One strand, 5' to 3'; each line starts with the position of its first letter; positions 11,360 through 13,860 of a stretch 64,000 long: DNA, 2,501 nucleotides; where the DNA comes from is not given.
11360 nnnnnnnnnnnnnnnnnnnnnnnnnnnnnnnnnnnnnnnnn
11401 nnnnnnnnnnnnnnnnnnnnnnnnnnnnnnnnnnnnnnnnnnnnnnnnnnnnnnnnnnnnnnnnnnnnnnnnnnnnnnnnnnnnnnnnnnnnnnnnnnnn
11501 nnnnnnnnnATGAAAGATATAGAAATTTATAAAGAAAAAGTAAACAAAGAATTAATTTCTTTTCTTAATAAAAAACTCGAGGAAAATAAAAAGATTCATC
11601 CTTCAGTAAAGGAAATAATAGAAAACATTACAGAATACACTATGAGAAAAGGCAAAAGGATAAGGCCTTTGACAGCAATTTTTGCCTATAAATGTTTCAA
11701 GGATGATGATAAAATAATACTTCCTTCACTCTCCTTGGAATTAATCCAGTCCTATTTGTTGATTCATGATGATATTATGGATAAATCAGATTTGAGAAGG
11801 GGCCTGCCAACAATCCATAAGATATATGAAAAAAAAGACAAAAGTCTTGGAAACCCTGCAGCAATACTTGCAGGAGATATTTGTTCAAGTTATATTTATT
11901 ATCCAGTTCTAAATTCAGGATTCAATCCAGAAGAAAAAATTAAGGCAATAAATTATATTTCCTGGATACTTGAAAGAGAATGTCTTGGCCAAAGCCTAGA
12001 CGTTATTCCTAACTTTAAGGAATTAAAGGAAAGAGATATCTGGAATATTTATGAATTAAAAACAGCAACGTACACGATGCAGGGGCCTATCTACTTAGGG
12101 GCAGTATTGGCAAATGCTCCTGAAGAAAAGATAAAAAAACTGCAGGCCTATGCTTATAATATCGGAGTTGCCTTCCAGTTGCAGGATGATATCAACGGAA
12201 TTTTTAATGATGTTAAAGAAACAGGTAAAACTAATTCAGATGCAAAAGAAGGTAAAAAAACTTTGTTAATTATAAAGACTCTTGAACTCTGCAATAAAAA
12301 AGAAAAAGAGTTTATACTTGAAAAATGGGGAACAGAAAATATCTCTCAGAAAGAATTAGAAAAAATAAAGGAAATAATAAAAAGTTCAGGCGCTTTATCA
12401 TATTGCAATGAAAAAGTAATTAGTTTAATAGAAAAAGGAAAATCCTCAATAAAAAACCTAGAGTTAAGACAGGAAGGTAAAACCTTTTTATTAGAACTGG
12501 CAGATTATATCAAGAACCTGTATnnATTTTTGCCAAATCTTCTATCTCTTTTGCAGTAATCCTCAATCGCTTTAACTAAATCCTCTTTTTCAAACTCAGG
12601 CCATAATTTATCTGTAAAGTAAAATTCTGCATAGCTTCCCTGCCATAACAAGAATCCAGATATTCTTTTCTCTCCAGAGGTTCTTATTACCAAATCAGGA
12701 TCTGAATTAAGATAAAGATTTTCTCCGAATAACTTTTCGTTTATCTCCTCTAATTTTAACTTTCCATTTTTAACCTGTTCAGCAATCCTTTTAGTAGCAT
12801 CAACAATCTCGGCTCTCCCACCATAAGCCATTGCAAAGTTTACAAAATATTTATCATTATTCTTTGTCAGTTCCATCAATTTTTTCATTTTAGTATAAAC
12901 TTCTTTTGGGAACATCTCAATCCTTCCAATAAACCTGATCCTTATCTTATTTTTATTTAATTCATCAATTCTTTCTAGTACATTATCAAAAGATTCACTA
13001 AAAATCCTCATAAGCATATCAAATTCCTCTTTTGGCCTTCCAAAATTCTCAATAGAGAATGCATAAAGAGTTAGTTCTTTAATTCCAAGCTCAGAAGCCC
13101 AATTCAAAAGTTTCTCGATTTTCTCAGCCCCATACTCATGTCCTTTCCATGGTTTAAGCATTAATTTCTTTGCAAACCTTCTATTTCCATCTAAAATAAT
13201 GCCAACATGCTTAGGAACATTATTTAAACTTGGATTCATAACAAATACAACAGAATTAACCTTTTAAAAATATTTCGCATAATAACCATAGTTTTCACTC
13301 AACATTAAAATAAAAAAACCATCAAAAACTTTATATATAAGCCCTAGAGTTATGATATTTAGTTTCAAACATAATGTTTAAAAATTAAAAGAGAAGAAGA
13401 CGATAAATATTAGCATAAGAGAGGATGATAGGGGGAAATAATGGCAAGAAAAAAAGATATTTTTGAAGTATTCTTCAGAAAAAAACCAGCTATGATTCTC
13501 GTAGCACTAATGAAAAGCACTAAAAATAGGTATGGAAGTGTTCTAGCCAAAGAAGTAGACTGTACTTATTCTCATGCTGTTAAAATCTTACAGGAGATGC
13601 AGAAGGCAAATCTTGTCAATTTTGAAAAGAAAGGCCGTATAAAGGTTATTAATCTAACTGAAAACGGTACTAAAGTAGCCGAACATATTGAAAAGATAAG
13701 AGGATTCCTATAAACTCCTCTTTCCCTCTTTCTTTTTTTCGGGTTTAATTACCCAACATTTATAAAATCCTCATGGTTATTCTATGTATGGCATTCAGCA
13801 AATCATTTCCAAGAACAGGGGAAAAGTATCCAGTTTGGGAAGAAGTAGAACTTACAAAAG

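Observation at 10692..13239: ispH (LytB) translationally coupled to a polyprenyl synthase in an otherwise archaeal gene context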

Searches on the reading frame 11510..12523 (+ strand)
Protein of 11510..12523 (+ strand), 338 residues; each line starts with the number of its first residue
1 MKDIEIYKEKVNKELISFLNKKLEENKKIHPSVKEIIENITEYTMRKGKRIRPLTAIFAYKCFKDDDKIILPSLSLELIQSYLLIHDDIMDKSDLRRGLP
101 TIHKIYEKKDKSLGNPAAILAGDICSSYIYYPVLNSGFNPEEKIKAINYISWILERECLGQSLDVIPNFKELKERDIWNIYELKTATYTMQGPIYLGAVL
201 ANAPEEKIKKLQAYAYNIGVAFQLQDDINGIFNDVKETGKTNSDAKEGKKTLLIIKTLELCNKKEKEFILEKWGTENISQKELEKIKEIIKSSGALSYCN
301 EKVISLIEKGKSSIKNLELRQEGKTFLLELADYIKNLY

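Call 3: search_protein_families(library=pfam, proteins=[window:11510-12523:+])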
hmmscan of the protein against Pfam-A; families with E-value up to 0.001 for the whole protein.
window:11510-12523:+ (338 aa): 1 family
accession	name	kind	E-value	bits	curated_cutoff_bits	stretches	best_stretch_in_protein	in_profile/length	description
PF00348.22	polyprenyl_synt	-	1.8e-55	188.3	27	1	35-289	2-250/251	Polyprenyl synthetase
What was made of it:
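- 11510..12526 (+): Short-chain trans-isoprenyl diphosphate synthase (GGPPS/FPPS-like), 338 aa. Pfam polyprenyl_synt 188.3 bits (call 3).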

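Call 4: search_protein_families(library=ncbifam, proteins=[window:11510-12523:+])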
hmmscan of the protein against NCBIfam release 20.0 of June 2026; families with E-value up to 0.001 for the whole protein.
window:11510-12523:+ (338 aa): 16 families
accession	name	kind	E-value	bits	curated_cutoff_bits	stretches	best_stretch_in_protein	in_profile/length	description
NF041003.1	GGPP_syn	equivalog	1e-50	172.7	500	1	12-333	6-320/326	geranylgeranyl diphosphate synthase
NF041169.1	f2_encap_cargo4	exception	1.5e-50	172.4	450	1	43-334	45-329/334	family 2 encapsulin nanocompartment cargo protein polyprenyl transferase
NF040698.1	IdsA_Meth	equivalog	9.3e-47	159.8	468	1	23-334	18-323/328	short chain isoprenyl diphosphate synthase IdsA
NF042416.1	GFPPS_Mycobact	equivalog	3.1e-42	144.8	600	1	9-334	3-345/350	bifunctional (2E,6E)-farnesyl/geranyl diphosphate synthase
NF040789.2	gerfarn_diphsyn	equivalog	7.1e-41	140.5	560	1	69-334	84-340/345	geranylfarnesyl diphosphate synthase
NF045485.1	FPPsyn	subfamily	3.9e-40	137.8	275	1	17-272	6-262/288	farnesyl diphosphate synthase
NF045685.1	GGPPSynCrtE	equivalog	1.9e-25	89.5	460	1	34-270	28-265/293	geranylgeranyl diphosphate synthase CrtE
NF007877.0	PRK10581.1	equivalog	4.2e-25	88.5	321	1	6-271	9-269/299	(2E,6E)-farnesyl diphosphate synthase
TIGR02748.1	GerC3_HepT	equivalog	7.7e-25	87.7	456.55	1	15-335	12-315/319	heptaprenyl diphosphate synthase component II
NF008140.0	PRK10888.1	equivalog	7.5e-23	81.3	412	1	35-317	30-302/323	octaprenyl diphosphate synthase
NF045549.1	GGPPsyn_IdsB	equivalog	1.7e-22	79.9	475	1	46-297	63-308/346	geranylgeranyl diphosphate synthase IdsB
TIGR02749.1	prenyl_cyano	equivalog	4.9e-20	71.8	383.2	1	27-334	22-317/322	solanesyl diphosphate synthase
NF042417.1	NPPPS_Mycobact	equivalog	4.8e-17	62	600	1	37-333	45-329/335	nonaprenyl/(2E,6E)-farnesyl/geranylgeranyl diphosphat synthase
NF045628.1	HxpDPsynlarge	equivalog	8.5e-17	61.1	500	1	34-294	20-268/311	hexaprenyl-diphosphate synthase large subunit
NF040627.1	GFPS_Meth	equivalog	2.2e-11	43.8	600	1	31-240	26-217/285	geranylfarnesyl diphosphate synthase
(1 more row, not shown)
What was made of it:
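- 11510..12526 (+): The best NCBIfam hits are GGPP_syn at 172.7 bits and IdsA at 159.8 bits, both far below their equivalog cut-offs (call 4).
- On Short-chain trans-isoprenyl diphosphate synthase (GGPPS type): NF041003 scores 172.7 bits against a cut-off of 500 (call 4).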

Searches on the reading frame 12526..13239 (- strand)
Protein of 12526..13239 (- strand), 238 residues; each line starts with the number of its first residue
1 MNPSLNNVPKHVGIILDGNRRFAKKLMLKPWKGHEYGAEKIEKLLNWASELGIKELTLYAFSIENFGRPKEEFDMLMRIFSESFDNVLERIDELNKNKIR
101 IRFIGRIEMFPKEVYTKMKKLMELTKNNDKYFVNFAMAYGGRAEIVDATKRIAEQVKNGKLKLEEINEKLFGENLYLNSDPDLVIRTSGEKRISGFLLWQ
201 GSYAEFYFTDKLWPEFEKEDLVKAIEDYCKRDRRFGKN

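Call 3: search_protein_families(library=pfam, proteins=[window:12526-13239:-])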
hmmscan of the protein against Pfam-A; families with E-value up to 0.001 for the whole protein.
window:12526-13239:- (238 aa): 1 family
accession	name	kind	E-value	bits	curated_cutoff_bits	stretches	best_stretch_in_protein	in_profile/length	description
PF01255.24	Prenyltransf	-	1.4e-80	270.4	27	1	15-236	1-219/219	Putative undecaprenyl diphosphate synthase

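Call 4: search_protein_families(library=ncbifam, proteins=[window:12526-13239:-])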
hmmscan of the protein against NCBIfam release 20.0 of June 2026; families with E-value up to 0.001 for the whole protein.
window:12526-13239:- (238 aa): 16 families
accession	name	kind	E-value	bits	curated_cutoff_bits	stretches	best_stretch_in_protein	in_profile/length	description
NF011405.0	PRK14830.1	equivalog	2.6e-83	279.5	304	1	5-237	19-250/251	undecaprenyl pyrophosphate synthase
TIGR00055.1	uppS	equivalog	3e-82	275.4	109.55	1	8-236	1-228/228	polyprenyl diphosphate synthase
NF011406.0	PRK14831.1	subfamily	5.2e-79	265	375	1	6-237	21-251/256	undecaprenyl pyrophosphate synthase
NF011409.0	PRK14835.1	equivalog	2.1e-71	240.5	425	1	7-237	44-279/279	isoprenyl transferase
NF011403.0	PRK14828.1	equivalog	1.4e-68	231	348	1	5-237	25-258/258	isoprenyl transferase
NF011414.0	PRK14841.1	equivalog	9.1e-67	225.1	401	1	8-236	3-228/233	isoprenyl transferase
NF011408.0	PRK14834.1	equivalog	8.4e-66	222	348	1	6-236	15-244/252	isoprenyl transferase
NF011411.0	PRK14838.1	equivalog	3.1e-65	219.9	417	1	5-237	9-238/244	isoprenyl transferase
NF011404.0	PRK14829.1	equivalog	4.7e-65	219.5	372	1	6-237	28-258/260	isoprenyl transferase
NF011413.0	PRK14840.1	equivalog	1.8e-62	211.2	410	1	2-237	12-250/250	isoprenyl transferase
NF011407.0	PRK14833.1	equivalog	3.8e-61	206.7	325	1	6-237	2-231/233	di-trans,poly-cis-decaprenylcistransferase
NF007596.1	PRK10240.1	equivalog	6.2e-59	199.4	418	1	8-236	15-242/251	(2E,6E)-farnesyl-diphosphate-specific ditrans,polycis-undecaprenyl-diphosphate synthase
NF011402.0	PRK14827.1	equivalog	6.8e-58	196.3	535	1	6-237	65-295/296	decaprenyl diphosphate synthase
NF011412.0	PRK14839.1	equivalog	1.8e-55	187.9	334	1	10-236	11-227/240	di-trans,poly-cis-decaprenylcistransferase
NF011415.0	PRK14842.1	equivalog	2.5e-55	187.6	360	1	6-236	6-236/241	isoprenyl transferase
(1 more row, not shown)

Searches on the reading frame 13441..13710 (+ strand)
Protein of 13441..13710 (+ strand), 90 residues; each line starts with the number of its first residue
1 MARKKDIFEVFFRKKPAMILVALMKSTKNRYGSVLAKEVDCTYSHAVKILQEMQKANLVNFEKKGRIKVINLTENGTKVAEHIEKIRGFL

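Call 3: search_protein_families(library=pfam, proteins=[window:13441-13710:+])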
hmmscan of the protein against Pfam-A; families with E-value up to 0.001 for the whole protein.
window:13441-13710:+ (90 aa): 2 families
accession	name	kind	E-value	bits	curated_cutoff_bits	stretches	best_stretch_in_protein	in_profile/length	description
PF22665.2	DUF6293_C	-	7.1e-05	23.6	27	1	44-81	62-99/101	DUF6293 C-terminal winged helix domain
PF25212.1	HVO_A0114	-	0.0006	20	27.6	1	18-70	25-77/84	HVO_A0114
